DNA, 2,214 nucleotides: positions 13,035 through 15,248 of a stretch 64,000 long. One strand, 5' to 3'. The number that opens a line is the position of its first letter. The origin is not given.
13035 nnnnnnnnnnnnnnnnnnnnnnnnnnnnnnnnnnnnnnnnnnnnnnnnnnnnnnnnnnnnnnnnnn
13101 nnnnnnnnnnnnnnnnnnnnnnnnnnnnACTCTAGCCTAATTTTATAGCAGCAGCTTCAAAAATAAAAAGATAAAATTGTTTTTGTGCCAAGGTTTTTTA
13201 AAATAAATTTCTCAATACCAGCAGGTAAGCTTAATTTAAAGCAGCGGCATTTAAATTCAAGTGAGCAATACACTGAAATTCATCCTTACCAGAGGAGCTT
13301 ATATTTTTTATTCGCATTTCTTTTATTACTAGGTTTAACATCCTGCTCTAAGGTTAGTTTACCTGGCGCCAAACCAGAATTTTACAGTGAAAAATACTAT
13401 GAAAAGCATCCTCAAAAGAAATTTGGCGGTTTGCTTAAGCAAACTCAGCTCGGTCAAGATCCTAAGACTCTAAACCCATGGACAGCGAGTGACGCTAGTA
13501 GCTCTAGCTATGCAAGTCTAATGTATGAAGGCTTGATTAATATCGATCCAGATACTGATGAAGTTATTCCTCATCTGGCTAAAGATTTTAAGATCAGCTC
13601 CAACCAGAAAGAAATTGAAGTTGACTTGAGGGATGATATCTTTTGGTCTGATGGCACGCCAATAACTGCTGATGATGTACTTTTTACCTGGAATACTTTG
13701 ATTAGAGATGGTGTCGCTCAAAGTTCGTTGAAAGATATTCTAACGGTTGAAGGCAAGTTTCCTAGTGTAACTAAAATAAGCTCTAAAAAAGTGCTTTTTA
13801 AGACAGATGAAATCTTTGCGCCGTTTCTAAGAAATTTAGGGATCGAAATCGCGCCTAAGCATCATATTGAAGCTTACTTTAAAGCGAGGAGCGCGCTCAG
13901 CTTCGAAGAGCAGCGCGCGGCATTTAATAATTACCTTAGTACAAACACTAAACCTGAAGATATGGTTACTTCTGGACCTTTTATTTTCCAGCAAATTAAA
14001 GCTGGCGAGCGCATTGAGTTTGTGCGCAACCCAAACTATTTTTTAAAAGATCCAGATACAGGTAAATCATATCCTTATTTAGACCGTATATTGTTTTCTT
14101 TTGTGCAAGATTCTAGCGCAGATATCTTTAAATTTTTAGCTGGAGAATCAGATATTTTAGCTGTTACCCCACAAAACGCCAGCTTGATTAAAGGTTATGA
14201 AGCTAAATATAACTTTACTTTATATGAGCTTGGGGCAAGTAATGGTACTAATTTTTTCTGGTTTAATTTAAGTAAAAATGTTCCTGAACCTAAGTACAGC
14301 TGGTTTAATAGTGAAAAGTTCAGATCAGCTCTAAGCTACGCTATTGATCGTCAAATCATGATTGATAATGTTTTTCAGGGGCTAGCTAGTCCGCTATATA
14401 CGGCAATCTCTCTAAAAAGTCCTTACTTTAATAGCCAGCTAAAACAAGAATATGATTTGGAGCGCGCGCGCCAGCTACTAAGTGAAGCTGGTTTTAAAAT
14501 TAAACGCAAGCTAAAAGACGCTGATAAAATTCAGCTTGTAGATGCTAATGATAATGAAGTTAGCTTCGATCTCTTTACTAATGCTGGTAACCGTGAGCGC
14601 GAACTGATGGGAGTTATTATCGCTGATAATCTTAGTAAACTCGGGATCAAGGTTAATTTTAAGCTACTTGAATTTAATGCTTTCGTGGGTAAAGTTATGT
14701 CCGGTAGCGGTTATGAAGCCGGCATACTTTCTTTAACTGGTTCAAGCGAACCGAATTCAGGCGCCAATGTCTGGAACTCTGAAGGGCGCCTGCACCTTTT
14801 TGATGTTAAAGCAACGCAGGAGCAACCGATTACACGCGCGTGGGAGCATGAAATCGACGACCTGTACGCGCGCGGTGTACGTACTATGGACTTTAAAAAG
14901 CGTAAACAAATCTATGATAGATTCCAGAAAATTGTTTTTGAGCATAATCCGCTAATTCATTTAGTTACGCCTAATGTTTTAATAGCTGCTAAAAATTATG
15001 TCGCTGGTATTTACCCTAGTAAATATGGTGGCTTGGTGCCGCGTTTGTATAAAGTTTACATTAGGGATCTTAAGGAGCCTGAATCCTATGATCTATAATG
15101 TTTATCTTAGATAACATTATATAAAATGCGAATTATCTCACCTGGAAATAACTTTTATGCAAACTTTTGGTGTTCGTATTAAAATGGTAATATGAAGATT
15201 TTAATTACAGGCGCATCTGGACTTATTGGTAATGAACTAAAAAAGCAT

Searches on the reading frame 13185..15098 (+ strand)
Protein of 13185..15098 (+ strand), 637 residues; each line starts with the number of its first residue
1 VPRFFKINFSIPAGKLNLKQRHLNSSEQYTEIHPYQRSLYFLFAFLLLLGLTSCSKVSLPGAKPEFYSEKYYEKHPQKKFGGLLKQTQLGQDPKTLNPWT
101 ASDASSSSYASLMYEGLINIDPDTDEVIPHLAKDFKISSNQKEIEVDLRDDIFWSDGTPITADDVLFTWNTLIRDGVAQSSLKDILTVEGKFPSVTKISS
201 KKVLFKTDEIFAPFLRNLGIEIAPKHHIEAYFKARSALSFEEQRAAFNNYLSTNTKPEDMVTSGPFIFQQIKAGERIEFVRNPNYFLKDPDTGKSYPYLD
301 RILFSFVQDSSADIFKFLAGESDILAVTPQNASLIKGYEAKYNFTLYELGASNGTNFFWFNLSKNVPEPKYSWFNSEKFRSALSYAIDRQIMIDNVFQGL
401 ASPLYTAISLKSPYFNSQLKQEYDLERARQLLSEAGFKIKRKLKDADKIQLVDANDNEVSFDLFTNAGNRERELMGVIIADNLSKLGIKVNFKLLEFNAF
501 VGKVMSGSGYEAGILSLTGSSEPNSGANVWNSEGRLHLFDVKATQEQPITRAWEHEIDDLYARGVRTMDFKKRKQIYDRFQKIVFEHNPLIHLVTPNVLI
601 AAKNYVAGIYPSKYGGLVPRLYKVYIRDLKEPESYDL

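Call 29: search_protein_families(library=pfam, proteins=[window:13185-15098:+], max_evalue=0.00001)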
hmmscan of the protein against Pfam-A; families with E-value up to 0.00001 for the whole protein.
window:13185-15098:+ (637 aa): 1 family
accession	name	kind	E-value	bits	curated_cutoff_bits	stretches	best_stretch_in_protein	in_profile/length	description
PF00496.27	SBP_bac_5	-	2.7e-72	244.4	32.4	1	126-523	1-353/368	Bacterial extracellular solute-binding proteins, family 5 Middle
